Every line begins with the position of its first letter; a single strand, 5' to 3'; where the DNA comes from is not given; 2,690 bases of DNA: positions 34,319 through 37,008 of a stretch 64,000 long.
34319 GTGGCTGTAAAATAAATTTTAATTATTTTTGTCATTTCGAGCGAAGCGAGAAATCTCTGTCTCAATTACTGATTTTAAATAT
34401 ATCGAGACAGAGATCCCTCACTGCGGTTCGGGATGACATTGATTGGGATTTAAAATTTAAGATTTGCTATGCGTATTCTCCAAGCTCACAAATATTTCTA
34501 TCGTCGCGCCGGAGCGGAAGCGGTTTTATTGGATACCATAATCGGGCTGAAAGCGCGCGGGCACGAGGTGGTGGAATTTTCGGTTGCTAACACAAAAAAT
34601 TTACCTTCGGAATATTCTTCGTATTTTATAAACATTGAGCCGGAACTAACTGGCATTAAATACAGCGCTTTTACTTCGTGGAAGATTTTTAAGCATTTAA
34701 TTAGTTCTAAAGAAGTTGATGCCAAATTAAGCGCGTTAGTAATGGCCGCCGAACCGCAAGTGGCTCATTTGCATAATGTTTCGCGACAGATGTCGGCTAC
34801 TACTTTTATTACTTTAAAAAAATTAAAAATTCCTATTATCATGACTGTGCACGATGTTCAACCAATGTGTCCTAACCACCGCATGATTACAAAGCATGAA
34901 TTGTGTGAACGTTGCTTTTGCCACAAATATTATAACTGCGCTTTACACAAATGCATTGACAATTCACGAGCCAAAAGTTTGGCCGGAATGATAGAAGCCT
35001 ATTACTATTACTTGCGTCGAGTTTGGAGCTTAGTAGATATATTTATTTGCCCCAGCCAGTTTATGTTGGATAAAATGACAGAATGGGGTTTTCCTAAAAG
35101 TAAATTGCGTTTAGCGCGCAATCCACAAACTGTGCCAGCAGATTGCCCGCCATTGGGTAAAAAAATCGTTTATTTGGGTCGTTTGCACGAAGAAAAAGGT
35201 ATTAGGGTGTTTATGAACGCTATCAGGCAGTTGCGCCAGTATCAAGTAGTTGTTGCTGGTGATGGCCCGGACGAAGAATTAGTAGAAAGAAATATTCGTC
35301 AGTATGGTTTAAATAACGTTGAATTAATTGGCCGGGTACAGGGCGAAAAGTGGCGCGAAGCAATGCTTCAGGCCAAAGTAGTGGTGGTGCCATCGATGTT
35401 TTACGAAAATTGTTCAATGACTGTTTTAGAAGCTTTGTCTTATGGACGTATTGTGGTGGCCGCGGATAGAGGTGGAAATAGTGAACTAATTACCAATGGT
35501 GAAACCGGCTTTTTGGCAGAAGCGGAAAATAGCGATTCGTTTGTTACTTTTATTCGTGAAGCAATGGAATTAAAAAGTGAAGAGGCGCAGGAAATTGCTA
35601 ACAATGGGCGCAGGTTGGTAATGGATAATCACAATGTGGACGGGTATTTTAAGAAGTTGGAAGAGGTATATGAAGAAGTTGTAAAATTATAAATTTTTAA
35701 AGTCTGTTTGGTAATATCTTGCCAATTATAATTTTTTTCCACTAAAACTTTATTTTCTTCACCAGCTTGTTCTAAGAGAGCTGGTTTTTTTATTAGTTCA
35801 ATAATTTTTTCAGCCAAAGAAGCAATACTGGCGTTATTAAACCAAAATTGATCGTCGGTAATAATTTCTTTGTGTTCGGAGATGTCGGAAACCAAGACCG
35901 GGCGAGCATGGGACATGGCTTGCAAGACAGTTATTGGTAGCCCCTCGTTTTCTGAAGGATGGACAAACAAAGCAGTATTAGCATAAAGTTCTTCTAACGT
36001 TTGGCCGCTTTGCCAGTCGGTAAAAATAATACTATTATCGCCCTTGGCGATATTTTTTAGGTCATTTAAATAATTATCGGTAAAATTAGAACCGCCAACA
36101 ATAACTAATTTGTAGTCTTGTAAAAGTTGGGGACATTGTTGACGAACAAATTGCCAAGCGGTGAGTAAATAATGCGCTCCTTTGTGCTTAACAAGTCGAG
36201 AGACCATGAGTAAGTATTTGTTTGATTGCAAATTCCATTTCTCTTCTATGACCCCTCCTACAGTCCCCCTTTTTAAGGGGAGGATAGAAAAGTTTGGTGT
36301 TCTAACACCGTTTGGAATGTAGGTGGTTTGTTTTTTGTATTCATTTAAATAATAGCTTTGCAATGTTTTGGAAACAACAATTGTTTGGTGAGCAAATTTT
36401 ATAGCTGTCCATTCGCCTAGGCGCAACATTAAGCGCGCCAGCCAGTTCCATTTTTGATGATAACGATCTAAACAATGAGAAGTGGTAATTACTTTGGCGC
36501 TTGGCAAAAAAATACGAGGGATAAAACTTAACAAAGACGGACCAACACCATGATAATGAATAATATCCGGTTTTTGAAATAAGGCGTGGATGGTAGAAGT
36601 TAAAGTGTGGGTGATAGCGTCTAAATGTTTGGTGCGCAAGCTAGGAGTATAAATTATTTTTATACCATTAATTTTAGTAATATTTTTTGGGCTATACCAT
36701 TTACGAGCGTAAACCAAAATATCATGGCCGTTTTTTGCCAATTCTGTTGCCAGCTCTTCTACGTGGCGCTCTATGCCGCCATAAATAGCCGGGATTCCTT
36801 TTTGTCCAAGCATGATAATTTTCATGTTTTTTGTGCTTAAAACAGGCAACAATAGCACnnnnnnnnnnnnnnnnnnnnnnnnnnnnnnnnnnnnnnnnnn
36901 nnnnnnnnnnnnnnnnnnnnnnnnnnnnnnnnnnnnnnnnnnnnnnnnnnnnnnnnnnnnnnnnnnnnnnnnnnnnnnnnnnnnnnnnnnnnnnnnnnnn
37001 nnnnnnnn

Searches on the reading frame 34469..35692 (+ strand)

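Call 47: search_protein_families(library=pfam, proteins=[window:34469-35692:+], max_evalue=0.001)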
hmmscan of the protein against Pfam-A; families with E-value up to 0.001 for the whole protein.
window:34469-35692:+ (407 aa): 5 families
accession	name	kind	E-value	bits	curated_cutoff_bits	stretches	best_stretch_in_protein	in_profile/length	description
PF00534.26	Glycos_transf_1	-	2.1e-32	112.5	26.4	1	231-382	16-171/172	Glycosyl transferases group 1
PF13692.12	Glyco_trans_1_4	-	6.7e-31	107.9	27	1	231-365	2-139/142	Glycosyl transferases group 1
PF13439.12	Glyco_transf_4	-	3.9e-13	50.2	28.5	1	15-218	3-164/170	Glycosyltransferase Family 4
PF13524.12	Glyco_trans_1_2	-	2.2e-09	37.8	25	1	247-394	4-139/144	Glycosyl transferase-like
PF13579.12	Glyco_trans_4_4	-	1.9e-07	32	29.7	1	15-218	2-157/158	Glycosyl transferase 4-like domain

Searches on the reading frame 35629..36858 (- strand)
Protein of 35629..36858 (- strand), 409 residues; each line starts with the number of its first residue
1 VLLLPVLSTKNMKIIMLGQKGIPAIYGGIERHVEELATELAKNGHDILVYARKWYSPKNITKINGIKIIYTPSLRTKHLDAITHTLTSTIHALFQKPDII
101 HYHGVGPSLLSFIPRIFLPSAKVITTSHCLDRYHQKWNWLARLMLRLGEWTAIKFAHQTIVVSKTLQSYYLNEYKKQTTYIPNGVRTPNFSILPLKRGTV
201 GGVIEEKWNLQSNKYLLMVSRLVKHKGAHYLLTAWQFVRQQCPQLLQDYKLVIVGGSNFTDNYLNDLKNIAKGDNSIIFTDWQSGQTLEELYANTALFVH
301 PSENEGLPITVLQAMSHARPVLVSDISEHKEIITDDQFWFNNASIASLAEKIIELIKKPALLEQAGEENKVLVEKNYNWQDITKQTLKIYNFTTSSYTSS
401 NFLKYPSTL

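Call 47: search_protein_families(library=pfam, proteins=[window:35629-36858:-], max_evalue=0.001)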
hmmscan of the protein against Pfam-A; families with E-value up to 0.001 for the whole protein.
window:35629-36858:- (409 aa): 8 families
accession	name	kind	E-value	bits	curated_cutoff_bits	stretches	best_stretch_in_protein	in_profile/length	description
PF00534.26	Glycos_transf_1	-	5.1e-30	104.7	26.4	1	207-370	8-170/172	Glycosyl transferases group 1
PF13692.12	Glyco_trans_1_4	-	1.3e-26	93.9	27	1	214-357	2-141/142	Glycosyl transferases group 1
PF13439.12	Glyco_transf_4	-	9.1e-24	84.8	28.5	1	26-187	1-168/170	Glycosyltransferase Family 4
PF13579.12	Glyco_trans_4_4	-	1.5e-10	42.1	29.7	1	27-184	1-158/158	Glycosyl transferase 4-like domain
PF20706.3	GT4-conflict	-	1.6e-08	34.4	26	1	27-333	12-320/385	Family 4 Glycosyltransferase in conflict systems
PF09314.17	DUF1972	-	2.7e-06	27.6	25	1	14-184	4-184/186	Domain of unknown function (DUF1972)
PF13524.12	Glyco_trans_1_2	-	0.00027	21.3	25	1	247-387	13-143/144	Glycosyl transferase-like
PF13477.12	Glyco_trans_4_2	-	0.00033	21.3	23.4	1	31-136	11-115/139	Glycosyl transferase 4-like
